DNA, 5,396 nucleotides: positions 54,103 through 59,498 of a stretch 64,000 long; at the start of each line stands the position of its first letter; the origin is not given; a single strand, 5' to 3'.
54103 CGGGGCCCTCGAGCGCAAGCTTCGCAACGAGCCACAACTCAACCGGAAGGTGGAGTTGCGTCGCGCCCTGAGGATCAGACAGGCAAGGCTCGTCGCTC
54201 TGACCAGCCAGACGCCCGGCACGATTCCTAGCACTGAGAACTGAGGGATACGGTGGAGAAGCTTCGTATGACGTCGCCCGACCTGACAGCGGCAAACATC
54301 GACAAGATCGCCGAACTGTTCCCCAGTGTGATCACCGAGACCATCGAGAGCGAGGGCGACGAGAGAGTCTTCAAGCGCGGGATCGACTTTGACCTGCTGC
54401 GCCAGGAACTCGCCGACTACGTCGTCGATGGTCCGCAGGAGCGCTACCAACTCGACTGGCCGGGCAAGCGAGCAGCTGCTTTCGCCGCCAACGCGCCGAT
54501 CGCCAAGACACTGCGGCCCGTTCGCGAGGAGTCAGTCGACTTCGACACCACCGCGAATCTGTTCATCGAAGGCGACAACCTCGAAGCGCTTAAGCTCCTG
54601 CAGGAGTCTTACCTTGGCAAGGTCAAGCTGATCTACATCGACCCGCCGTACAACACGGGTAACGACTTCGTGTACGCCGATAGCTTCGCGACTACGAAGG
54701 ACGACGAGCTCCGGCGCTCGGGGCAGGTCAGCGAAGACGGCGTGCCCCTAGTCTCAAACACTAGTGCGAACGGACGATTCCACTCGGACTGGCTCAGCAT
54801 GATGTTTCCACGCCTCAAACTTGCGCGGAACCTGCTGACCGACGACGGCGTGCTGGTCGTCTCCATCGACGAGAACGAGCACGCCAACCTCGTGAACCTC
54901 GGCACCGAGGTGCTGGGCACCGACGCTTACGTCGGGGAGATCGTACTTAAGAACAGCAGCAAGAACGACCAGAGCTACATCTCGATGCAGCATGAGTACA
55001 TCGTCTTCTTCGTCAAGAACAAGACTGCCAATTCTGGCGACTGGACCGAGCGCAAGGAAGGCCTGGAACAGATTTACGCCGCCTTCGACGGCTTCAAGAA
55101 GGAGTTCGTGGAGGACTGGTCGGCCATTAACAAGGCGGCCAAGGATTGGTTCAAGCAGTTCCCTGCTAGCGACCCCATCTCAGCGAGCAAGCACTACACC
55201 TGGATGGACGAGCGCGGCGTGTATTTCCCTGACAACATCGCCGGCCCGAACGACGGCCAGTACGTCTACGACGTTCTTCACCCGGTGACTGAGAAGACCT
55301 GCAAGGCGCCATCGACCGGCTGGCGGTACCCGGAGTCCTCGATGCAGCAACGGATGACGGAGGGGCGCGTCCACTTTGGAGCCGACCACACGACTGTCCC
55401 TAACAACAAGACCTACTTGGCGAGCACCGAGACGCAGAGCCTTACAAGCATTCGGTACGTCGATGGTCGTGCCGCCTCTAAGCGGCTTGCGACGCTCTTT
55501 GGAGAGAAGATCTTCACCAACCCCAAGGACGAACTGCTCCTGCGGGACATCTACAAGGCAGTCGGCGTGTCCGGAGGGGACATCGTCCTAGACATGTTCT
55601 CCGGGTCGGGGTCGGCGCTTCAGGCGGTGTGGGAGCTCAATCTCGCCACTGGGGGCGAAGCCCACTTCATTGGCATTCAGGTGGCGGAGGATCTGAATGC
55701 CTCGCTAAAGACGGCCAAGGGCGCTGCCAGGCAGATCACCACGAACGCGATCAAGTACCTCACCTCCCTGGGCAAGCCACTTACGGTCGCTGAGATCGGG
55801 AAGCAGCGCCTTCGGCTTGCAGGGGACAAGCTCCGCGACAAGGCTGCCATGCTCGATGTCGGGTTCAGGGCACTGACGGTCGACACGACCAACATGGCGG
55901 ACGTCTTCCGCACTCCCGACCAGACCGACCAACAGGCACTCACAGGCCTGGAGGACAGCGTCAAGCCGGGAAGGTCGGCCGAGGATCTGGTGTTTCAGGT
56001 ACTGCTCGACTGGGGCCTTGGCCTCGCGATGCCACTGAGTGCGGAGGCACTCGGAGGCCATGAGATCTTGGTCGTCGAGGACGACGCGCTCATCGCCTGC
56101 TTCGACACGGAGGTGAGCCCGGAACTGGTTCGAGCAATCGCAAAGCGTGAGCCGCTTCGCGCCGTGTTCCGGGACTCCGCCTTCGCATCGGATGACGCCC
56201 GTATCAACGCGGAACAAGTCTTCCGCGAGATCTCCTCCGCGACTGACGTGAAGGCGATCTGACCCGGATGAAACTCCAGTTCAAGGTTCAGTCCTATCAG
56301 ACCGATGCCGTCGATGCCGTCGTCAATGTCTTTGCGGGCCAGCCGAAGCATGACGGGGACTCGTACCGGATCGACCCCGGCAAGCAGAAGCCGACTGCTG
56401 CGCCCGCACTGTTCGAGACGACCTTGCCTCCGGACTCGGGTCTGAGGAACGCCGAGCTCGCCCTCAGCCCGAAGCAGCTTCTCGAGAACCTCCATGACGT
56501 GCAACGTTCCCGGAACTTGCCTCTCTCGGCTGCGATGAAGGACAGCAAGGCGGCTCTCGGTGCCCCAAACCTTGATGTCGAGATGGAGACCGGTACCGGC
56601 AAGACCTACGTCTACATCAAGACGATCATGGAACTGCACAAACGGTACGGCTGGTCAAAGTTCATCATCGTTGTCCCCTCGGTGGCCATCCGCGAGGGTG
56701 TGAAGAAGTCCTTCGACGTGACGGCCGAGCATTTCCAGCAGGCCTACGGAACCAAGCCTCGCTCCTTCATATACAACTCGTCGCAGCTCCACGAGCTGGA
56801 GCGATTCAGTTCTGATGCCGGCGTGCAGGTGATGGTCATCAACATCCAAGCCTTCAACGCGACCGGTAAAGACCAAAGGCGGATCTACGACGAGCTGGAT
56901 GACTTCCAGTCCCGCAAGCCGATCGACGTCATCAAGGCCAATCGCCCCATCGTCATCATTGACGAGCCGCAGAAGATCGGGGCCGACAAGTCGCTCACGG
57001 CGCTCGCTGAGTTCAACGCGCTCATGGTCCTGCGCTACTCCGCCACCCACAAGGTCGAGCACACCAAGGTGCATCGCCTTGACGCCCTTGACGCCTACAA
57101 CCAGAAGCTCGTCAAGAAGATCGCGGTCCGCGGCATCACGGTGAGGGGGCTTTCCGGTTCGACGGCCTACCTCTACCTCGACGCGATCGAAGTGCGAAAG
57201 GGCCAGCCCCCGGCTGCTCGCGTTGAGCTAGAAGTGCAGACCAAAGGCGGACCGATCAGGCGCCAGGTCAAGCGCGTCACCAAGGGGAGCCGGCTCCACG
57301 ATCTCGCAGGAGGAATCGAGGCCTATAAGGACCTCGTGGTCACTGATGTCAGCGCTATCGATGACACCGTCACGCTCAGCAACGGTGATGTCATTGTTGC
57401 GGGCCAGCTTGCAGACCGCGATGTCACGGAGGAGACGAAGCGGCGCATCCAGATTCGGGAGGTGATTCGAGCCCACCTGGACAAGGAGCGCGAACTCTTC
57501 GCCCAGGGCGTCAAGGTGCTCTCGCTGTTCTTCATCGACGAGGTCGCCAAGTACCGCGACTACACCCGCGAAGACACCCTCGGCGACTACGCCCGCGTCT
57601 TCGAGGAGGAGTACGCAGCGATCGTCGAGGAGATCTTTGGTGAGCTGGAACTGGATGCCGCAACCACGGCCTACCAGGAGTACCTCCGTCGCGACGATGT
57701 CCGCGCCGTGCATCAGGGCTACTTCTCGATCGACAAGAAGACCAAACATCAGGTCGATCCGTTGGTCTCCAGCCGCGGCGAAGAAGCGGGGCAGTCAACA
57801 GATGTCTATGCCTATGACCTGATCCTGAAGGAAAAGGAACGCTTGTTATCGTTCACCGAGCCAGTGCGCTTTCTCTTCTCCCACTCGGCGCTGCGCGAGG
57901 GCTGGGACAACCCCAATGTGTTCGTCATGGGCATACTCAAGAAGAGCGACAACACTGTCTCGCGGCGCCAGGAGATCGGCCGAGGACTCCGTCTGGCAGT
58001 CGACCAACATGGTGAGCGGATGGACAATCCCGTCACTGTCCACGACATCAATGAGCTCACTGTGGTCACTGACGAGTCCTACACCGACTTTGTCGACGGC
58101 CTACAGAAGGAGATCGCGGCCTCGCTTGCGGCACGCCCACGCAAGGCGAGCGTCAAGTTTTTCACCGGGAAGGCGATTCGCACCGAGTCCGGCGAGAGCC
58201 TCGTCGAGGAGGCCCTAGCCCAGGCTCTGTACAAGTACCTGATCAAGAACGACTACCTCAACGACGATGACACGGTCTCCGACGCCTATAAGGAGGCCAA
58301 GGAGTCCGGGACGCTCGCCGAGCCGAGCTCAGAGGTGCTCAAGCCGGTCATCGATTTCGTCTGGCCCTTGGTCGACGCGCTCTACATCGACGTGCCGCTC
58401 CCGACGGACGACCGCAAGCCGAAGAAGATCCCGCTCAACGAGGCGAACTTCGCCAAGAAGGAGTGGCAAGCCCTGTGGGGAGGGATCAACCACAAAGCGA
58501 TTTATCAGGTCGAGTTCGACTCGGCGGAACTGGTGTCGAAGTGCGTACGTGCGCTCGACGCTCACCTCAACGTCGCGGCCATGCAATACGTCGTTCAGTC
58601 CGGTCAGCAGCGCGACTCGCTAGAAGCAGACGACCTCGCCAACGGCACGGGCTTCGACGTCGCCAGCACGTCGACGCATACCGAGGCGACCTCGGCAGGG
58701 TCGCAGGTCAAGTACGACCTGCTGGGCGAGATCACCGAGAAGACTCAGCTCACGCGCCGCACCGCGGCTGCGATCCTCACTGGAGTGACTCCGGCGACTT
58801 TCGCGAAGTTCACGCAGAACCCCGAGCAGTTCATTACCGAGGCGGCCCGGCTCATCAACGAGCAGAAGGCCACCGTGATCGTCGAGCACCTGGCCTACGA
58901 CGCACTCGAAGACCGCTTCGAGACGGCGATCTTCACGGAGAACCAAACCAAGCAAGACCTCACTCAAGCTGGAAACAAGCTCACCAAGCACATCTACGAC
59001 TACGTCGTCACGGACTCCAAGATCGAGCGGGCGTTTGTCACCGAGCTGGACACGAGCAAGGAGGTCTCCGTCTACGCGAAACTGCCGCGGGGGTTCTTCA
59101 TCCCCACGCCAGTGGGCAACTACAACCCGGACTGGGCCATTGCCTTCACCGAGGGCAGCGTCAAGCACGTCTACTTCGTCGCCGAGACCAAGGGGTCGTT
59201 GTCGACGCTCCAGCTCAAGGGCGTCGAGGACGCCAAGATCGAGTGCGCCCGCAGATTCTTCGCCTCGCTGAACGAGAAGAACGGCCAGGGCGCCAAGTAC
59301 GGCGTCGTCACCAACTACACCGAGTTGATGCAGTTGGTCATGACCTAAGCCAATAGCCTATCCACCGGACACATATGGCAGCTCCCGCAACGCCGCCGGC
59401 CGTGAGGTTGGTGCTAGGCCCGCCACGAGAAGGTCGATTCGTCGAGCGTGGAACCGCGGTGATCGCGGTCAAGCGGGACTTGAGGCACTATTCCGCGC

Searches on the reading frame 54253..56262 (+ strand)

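Call 5: search_protein_families(library=padloc, proteins=[window:54253-56262:+], max_evalue=0.1)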
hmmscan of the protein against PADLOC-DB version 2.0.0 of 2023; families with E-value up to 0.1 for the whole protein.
window:54253-56262:+ (669 aa): 34 families (the best 25 are shown)
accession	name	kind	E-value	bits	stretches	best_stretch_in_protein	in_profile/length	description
PDLC03634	MTase_III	-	2.6e-194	645.6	1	1-668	2-620/621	Type III methyltransferase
PDLC03641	MTase_III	-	5.2e-86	287.6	1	15-546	18-500/657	Type III methyltransferase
PDLC03644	MTase_III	-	2.6e-79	265.4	1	67-482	4-386/542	Type III methyltransferase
PDLC03637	MTase_III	-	4.3e-59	198.5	2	29-257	52-265/513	Type III methyltransferase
PDLC03640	MTase_III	-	2.9e-55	185.8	1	94-483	38-436/654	Type III methyltransferase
PDLC03642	MTase_III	-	6.5e-42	141.9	3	172-260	131-221/528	Type III methyltransferase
PDLC03646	MTase_III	-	1.2e-37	127.4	2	176-486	517-833/1057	Type III methyltransferase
PDLC03636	MTase_III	-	9.2e-37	125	2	176-455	92-377/575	Type III methyltransferase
PDLC03639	MTase_III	-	1e-35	121.2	3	98-156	84-142/639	Type III methyltransferase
PDLC03635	MTase_III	-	1.6e-35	120.9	2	173-459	260-547/708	Type III methyltransferase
PDLC03354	MTase_II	-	4.1e-26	89.9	2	64-280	24-233/425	Type II methyltransferase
PDLC03638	MTase_III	-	1.2e-25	88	3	177-250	428-501/816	Type III methyltransferase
PDLC03278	MTase_II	-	1.1e-22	79.1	2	177-466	43-329/390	Type II methyltransferase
PDLC03643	MTase_III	-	8.2e-20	69.4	2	184-257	1-76/465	Type III methyltransferase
PDLC03300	MTase_II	-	4.7e-17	60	1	100-258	10-165/302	Type II methyltransferase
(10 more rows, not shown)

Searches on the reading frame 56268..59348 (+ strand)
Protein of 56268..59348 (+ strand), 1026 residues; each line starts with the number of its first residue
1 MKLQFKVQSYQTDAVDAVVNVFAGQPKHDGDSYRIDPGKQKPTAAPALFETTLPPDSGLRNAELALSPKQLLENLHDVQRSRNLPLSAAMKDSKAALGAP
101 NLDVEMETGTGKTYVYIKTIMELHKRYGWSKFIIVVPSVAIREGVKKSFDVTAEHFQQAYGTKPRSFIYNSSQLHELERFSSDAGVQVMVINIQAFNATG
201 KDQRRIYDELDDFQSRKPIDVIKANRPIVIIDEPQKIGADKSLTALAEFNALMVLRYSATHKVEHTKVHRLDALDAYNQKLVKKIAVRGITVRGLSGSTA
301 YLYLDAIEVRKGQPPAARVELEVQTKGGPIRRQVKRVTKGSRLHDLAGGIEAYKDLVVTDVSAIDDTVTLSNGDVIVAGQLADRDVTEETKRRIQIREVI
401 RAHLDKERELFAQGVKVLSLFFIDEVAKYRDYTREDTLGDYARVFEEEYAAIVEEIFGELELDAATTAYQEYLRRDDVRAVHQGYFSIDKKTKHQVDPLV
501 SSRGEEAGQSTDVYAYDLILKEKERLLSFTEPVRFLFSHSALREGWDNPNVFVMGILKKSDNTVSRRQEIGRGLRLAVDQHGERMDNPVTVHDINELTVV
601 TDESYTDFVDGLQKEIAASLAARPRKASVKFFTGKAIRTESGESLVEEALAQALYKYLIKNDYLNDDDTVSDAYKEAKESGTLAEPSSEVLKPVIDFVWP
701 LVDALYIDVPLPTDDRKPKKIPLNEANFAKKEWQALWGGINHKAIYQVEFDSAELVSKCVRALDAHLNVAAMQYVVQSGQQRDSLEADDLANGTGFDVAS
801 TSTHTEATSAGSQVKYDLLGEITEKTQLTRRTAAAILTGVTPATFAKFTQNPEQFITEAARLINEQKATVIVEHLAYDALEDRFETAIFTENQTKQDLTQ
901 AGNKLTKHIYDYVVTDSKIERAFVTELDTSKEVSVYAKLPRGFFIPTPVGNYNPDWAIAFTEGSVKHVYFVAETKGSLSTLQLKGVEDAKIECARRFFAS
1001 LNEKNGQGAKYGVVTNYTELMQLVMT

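Call 5: search_protein_families(library=padloc, proteins=[window:56268-59348:+], max_evalue=0.1)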
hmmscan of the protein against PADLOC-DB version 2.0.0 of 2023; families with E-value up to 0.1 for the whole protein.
window:56268-59348:+ (1026 aa): 7 families
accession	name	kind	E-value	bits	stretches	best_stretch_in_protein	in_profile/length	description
PDLC03647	REase_III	-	0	1069.6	1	1-1024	1-986/989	Type III restriction enzyme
PDLC03649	REase_III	-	4.9e-101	337.2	1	8-1003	11-948/973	Type III restriction enzyme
PDLC03653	REase_III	-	1.2e-09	34.9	1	524-577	417-470/883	Type III restriction enzyme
PDLC03650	REase_III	-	1.9e-06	24.6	1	532-577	377-422/898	Type III restriction enzyme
PDLC02706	PbeA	-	1.3e-05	22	1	106-262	292-432/722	PbeA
PDLC02707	PbeA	-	1.3e-05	22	1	105-262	274-414/672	PbeA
PDLC03648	REase_III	-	0.00031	17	1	540-611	318-382/871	Type III restriction enzyme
